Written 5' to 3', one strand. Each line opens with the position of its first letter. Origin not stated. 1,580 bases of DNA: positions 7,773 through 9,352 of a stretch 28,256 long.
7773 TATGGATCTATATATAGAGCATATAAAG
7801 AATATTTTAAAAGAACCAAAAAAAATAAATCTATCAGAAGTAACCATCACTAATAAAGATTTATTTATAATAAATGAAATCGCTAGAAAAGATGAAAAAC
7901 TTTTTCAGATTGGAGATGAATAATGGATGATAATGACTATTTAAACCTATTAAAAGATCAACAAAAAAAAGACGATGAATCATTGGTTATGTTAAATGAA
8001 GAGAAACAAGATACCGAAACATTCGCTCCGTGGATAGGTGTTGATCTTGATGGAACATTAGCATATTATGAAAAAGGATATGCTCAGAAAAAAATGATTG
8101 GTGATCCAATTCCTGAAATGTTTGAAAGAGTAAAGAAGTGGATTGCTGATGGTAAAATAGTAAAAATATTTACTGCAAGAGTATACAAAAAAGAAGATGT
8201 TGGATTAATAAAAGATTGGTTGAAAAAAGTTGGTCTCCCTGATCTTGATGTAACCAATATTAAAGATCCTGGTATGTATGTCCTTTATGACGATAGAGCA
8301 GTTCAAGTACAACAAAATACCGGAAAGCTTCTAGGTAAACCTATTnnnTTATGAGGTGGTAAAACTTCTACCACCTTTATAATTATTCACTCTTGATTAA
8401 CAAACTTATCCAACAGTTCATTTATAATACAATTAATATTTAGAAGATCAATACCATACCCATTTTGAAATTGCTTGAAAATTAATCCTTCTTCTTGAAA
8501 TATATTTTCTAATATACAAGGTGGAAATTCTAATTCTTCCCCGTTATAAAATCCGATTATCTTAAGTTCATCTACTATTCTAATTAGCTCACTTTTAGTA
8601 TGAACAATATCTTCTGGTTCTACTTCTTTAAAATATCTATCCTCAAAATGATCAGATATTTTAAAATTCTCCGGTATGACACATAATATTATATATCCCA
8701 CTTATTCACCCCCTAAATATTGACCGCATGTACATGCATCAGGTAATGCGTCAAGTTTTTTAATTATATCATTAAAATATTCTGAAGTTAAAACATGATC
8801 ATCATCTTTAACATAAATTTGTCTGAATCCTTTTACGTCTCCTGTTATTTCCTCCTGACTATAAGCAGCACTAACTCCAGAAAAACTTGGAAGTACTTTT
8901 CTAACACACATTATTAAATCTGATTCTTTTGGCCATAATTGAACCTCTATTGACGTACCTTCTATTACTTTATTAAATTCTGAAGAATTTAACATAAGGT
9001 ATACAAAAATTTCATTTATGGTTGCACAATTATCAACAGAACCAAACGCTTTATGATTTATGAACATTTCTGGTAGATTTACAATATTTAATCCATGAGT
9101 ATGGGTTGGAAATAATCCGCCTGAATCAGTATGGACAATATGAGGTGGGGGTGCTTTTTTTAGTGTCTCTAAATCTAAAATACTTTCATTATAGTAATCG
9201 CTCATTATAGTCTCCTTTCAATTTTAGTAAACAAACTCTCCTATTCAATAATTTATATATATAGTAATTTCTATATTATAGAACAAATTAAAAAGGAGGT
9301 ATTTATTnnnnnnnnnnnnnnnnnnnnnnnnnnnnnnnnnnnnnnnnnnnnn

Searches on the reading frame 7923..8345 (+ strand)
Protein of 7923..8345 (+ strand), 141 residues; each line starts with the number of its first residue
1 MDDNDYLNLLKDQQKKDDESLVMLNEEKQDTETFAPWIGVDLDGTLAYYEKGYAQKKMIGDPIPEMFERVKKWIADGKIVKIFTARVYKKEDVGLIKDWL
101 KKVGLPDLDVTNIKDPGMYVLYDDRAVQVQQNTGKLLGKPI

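Call 4: search_protein_families(library=pfam, proteins=[window:7923-8345:+], max_evalue=0.01)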
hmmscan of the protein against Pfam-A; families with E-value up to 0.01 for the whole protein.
window:7923-8345:+ (141 aa): 0 families

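Call 12: search_protein_families(library=phrogs, proteins=[window:7923-8345:+], max_evalue=0.001)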
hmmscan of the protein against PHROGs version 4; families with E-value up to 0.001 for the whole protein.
window:7923-8345:+ (141 aa): 2 families
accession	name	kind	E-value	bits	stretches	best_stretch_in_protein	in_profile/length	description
phrog_1238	-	moron, auxiliary metabolic gene and host takeover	6e-11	43.2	1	37-130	24-120/155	phosphoheptose isomerase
phrog_415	-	other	1.1e-08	36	1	33-110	19-113/218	polynucleotide kinase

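Call 13: search_protein_families(library=ncbifam, proteins=[window:7923-8345:+], max_evalue=0.05)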
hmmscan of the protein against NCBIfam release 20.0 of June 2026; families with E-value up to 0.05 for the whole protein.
window:7923-8345:+ (141 aa): 0 families

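Call 25: search_protein_families(library=pfam, proteins=[window:7923-8345:+], max_evalue=1)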
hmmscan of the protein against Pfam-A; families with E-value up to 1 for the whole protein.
window:7923-8345:+ (141 aa): 1 family
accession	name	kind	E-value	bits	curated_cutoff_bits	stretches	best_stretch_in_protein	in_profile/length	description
PF18330.7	Lig_C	-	0.079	13.4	25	1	59-113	42-96/125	Ligase Pab1020 C-terminal region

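Call 43: search_solved_structures(query=window:7923-8345:+, max_evalue=10, show_alignments=2)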
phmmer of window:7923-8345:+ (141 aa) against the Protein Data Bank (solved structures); distinct sequences matched with E-value up to 10: 1.
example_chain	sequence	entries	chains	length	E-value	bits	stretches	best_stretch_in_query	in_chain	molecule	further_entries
7qok_A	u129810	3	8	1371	0.35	13.9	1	69-106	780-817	Muzzle protein gp44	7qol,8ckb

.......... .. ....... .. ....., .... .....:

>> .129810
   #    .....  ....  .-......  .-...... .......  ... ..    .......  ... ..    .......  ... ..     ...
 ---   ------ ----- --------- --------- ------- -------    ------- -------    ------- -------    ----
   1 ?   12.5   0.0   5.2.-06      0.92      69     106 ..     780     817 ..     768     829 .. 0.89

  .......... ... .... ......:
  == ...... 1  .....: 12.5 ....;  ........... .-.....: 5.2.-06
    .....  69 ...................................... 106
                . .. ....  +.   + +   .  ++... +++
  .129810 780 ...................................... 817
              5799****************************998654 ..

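Call 45: find_homologous_proteins(query=window:7923-8345:+, max_evalue=0.00001)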
Query window:7923-8345:+ (141 aa): 2068 proteins with E <= 0.00001 among 2079 candidates; the best 120 are listed.
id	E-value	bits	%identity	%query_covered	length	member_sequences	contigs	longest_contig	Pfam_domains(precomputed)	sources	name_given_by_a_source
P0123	5.2e-84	297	96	100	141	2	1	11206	-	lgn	-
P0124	5.0e-81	287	93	100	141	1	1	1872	-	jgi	jgi:hypothetical protein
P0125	6.3e-60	219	84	82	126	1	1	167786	-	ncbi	-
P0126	1.6e-55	205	82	81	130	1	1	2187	-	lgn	-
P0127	1.2e-38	150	50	72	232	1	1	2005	-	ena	-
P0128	6.1e-36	141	59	76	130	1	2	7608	-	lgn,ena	-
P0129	8.6e-36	141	55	82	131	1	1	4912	-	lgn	-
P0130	1.1e-35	140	57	81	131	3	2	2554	PF24694.2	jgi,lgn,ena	-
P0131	5.2e-35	138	55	84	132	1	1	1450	-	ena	-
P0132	1.5e-34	137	68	72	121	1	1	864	-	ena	-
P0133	1.5e-33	133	59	75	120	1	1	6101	-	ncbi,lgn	-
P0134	1.9e-33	133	61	77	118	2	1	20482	-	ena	-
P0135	2.4e-33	133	61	74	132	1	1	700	-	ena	-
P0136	2.6e-33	133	62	73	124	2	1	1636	-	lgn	-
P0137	2.7e-33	133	61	70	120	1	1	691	-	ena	-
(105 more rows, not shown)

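Call 51: predict_structure(alignment_id=A4)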
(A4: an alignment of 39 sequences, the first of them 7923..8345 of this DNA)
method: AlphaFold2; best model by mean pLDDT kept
length: 141 residues; sequences in the alignment: 39
mean_pLDDT: 83.8   pTM: 0.68
mean pLDDT of the five models: 83.8, 76.9, 76.7, 75.9, 72.5
residues with pLDDT >= 90: 76; 70-90: 36; 50-70: 24; < 50: 5
segments of 3 or more residues with pLDDT < 50: 129-132
pLDDT, mean of each block of 10 residues (from residue 1): 79 77 55 87 93 90 92 97 94 97 98 92 72 54 50
secondary structure, 60 per line:
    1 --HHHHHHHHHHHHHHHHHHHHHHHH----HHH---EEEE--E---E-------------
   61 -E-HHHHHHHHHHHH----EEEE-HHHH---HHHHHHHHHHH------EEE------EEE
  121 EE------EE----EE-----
elements in order: H3-26 E37-40 H64-75 E80-83 H85-88 H92-102 E109-111 E118-122

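Call 54: fold_search(model_id=the predicted structure, library=pdb)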
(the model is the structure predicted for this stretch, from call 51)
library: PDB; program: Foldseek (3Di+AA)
matches with E <= 10: 439; with E <= 0.001: 0
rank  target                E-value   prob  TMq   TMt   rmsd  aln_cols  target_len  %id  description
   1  2obb                  4.2e-03  1.00  0.51  0.58   3.7       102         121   22  Structure of the conserved protein coded by locus BT_0820 from Bacteroides thetaiotaomicron (released 2007-01-16)
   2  4fyp_B                1.9e-02  0.98  0.41  0.28   5.9       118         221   14  Crystal Structure of Plant Vegetative Storage Protein (released 2013-06-26)
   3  5uj0_B                2.1e-02  0.99  0.45  0.45   6.0       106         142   15  Structure of T4Pnkp 3' phosphatase covalently bound to BeF3 (released 2017-02-08)
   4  4fyp_A                2.1e-02  0.99  0.44  0.29   6.5       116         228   16  Crystal Structure of Plant Vegetative Storage Protein (released 2013-06-26)
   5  9iqw_A                2.4e-02  0.97  0.41  0.46   6.4       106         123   20  phage HY126 encoded D-arabinose 1,5-diphosphate phosphatase AfhF (released 2025-07-16)
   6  3slr                  3.3e-02  0.87  0.34  0.14   7.9        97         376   21  Crystal structure of N-terminal part of the protein BF1531 from Bacteroides fragilis containing phosphatase domain compl (released 2011-07-20)
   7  5uj0_A                6.0e-02  0.98  0.43  0.43   4.2        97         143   16  Structure of T4Pnkp 3' phosphatase covalently bound to BeF3 (released 2017-02-08)
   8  2o2x                  6.0e-02  0.98  0.41  0.29   3.6        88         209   18  Crystal structure of a putative had-like phosphatase (mll2559) from mesorhizobium loti at 1.50 A resolution (released 2006-12-19)
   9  9iqw_E                6.0e-02  0.92  0.41  0.44   6.4       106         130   20  phage HY126 encoded D-arabinose 1,5-diphosphate phosphatase AfhF (released 2025-07-16)
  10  9iqw_B                6.8e-02  0.87  0.41  0.43   7.9       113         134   18  phage HY126 encoded D-arabinose 1,5-diphosphate phosphatase AfhF (released 2025-07-16)
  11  9jtz_A                1.7e-01  0.77  0.36  0.22   5.0        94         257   17  Crystal structure of Nir2 C-terminal domain in complex with phosphatidic acid (released 2025-10-15)
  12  9jtz_B                1.9e-01  0.72  0.36  0.21   4.9        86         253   16  Crystal structure of Nir2 C-terminal domain in complex with phosphatidic acid (released 2025-10-15)
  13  3l8h_A                2.0e-01  0.57  0.35  0.29   6.8       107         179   10  Crystal Structure of D,D-heptose 1.7-bisphosphate phosphatase from B. bronchiseptica complexed with magnesium and phos (released 2010-02-02)
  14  4xru_A                2.8e-01  0.91  0.50  0.26   4.1       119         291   17  Structure of Pnkp1/Rnl/Hen1 complex (released 2015-04-22)
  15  3l8e_A                2.8e-01  0.66  0.38  0.30   5.0        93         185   13  Crystal Structure of apo form of D,D-heptose 1.7-bisphosphate phosphatase from E. Coli (released 2010-02-02)
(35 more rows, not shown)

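Call 85: find_encoding_contigs(protein=P0125, flank=10000, max_places=2)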
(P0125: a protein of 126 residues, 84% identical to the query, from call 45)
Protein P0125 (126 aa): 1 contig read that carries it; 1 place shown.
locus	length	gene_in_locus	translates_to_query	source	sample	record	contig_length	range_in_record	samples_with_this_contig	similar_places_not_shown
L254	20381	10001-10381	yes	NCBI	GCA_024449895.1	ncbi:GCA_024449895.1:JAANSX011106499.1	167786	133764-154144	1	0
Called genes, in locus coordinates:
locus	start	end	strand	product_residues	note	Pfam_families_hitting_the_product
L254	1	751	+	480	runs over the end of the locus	-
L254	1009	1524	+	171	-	-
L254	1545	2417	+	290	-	PF00294:PfkB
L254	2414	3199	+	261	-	PF00041:fn3 (faint)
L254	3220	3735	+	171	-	PF18907:DUF5662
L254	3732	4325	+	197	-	-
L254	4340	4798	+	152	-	-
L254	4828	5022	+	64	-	-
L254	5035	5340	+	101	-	-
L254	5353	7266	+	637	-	-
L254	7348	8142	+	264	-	-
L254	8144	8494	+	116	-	-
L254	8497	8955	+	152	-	-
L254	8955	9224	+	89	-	-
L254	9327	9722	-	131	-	-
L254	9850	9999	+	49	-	-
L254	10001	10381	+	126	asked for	-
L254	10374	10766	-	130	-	-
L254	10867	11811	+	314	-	-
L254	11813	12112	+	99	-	-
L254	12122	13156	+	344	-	PF01435:Peptidase_M48 (weak)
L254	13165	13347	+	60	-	-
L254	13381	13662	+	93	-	-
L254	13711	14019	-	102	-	-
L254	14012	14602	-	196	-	-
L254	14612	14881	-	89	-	-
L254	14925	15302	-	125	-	-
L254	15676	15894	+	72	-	-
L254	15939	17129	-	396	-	-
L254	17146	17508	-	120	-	PF00072:Response_reg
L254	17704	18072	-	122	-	-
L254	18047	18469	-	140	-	-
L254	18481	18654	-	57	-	-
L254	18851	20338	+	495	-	PF13385:Laminin_G_3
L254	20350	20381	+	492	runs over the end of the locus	PF07953:Toxin_R_bind_N (weak), PF13385:Laminin_G_3, PF02210:Laminin_G_2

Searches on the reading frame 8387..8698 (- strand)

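Call 13: search_protein_families(library=ncbifam, proteins=[window:8387-8698:-], max_evalue=0.05)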
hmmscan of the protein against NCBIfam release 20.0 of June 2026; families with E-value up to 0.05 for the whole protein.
window:8387-8698:- (103 aa): 1 family
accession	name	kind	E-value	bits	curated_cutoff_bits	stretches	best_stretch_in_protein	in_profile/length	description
NF052319.1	FEKKY_dom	domain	0.0066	16.5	26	1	70-99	23-49/80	FEKKY domain-containing protein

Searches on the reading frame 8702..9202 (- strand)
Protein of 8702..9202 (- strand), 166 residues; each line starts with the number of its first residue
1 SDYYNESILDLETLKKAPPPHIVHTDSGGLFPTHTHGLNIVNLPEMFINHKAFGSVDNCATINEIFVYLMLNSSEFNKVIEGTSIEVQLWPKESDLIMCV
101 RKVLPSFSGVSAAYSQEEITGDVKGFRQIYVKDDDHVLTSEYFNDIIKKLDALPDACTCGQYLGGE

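Call 4: search_protein_families(library=pfam, proteins=[window:8702-9202:-], max_evalue=0.01)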
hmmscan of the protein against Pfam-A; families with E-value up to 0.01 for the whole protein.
window:8702-9202:- (166 aa): 0 families

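Call 12: search_protein_families(library=phrogs, proteins=[window:8702-9202:-], max_evalue=0.001)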
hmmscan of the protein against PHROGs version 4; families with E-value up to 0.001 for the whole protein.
window:8702-9202:- (166 aa): 0 families

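Call 13: search_protein_families(library=ncbifam, proteins=[window:8702-9202:-], max_evalue=0.05)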
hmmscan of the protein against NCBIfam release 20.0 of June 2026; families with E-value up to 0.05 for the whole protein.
window:8702-9202:- (166 aa): 1 family
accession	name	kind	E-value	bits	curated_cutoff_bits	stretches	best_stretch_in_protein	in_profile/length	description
NF011514.0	PRK14953.1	equivalog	0.03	13.3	536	1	123-154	116-147/488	DNA polymerase III subunits gamma and tau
